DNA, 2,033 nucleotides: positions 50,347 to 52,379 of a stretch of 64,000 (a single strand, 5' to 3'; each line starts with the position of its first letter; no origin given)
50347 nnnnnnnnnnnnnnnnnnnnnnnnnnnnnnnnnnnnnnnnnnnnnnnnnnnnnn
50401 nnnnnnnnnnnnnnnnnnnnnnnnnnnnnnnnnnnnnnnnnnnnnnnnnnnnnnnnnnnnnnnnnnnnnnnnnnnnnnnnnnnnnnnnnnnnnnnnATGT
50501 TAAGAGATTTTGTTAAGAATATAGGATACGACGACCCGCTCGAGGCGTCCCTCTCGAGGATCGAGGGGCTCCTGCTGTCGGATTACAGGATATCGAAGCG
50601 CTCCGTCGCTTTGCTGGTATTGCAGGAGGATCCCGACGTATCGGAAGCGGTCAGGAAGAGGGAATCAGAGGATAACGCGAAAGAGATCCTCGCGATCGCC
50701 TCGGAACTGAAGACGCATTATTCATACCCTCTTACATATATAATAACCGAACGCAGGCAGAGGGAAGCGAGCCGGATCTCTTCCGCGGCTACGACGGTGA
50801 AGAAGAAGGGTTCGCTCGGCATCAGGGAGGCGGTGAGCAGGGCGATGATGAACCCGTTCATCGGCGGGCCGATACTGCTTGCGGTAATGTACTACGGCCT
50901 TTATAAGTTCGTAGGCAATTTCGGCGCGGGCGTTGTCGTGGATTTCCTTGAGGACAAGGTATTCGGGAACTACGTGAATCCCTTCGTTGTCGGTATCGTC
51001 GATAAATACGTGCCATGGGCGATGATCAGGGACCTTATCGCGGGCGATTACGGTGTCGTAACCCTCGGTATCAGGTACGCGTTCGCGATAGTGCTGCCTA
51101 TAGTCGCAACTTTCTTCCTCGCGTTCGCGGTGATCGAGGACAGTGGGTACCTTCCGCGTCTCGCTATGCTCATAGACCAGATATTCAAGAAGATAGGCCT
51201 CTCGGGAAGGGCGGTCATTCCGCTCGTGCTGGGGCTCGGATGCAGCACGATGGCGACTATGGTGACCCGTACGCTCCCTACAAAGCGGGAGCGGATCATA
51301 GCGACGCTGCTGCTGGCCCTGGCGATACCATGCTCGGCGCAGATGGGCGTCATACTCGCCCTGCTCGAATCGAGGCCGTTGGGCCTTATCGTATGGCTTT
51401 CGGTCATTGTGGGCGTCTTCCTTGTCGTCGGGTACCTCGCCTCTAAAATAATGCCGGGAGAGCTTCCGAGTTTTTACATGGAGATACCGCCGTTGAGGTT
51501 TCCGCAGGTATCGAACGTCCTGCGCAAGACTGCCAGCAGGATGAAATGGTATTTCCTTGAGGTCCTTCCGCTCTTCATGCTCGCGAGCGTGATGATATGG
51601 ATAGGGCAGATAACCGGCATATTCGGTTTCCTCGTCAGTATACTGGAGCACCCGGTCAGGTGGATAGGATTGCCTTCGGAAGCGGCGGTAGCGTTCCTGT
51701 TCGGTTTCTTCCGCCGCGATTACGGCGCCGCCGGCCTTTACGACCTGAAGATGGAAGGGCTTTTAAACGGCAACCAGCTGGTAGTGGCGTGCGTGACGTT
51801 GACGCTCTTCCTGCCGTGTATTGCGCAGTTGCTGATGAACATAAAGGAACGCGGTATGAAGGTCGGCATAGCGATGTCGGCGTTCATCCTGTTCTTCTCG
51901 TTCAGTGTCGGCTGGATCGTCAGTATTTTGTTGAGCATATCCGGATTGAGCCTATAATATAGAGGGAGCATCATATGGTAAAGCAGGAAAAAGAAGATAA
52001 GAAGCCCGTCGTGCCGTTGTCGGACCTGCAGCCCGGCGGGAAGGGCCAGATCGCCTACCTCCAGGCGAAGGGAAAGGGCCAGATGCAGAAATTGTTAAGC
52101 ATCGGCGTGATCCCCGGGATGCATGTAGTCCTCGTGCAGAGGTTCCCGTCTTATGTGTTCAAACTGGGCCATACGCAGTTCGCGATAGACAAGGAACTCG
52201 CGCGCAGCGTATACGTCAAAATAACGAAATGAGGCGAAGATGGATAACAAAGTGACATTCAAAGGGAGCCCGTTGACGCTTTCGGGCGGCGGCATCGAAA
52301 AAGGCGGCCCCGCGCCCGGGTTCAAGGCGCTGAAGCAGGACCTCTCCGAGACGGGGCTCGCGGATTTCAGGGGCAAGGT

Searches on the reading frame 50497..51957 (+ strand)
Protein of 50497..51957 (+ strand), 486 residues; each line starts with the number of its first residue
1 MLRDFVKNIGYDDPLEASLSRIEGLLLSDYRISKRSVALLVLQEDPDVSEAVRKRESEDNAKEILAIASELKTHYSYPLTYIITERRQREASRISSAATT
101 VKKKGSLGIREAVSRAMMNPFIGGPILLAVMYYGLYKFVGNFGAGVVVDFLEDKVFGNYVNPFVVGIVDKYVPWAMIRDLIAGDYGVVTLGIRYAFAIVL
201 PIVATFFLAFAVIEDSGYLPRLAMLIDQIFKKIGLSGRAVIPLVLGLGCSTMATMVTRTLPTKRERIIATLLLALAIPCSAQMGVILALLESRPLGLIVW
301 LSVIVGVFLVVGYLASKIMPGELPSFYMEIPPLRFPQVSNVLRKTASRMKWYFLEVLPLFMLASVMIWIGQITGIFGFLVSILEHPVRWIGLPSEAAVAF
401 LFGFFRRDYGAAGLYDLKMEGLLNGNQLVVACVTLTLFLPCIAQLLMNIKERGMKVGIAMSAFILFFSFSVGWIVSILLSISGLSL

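Call 45: search_protein_families(library=pfam, proteins=[window:50497-51957:+], max_evalue=0.00001)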
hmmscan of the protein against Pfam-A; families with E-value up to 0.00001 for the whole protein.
window:50497-51957:+ (486 aa): 3 families
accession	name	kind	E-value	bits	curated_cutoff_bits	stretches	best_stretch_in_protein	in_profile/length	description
PF07670.19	Gate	-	7.9e-31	107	29.6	2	198-291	3-102/104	Nucleoside recognition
PF07664.17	FeoB_C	-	2.6e-12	46.7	26.6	1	299-348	3-54/54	Ferrous iron transport protein B C terminus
PF17910.6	FeoB_Cyto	-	2e-11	44.6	23.4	1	11-98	1-88/90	FeoB cytosolic helical domain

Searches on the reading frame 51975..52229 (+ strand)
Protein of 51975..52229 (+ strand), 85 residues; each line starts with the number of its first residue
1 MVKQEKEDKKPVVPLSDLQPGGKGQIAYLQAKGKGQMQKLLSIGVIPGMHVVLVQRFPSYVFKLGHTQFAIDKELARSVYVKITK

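Call 37: find_encoding_contigs(protein=window:51975-52229:+, flank=7000, max_places=10)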
Protein window:51975-52229:+ (85 aa): 2 contigs read that carry it; 2 places shown.
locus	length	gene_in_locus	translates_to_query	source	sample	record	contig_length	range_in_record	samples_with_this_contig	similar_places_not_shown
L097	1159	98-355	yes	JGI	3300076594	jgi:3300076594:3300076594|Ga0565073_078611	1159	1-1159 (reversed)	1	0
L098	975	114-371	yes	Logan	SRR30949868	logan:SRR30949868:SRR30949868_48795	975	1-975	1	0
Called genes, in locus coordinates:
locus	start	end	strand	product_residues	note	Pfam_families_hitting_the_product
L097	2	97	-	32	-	?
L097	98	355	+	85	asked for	PF04023:FeoA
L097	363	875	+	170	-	PF00578:AhpC-TSA, PF08534:Redoxin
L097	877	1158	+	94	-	?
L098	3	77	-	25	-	?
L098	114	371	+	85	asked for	PF04023:FeoA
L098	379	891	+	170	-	PF00578:AhpC-TSA, PF08534:Redoxin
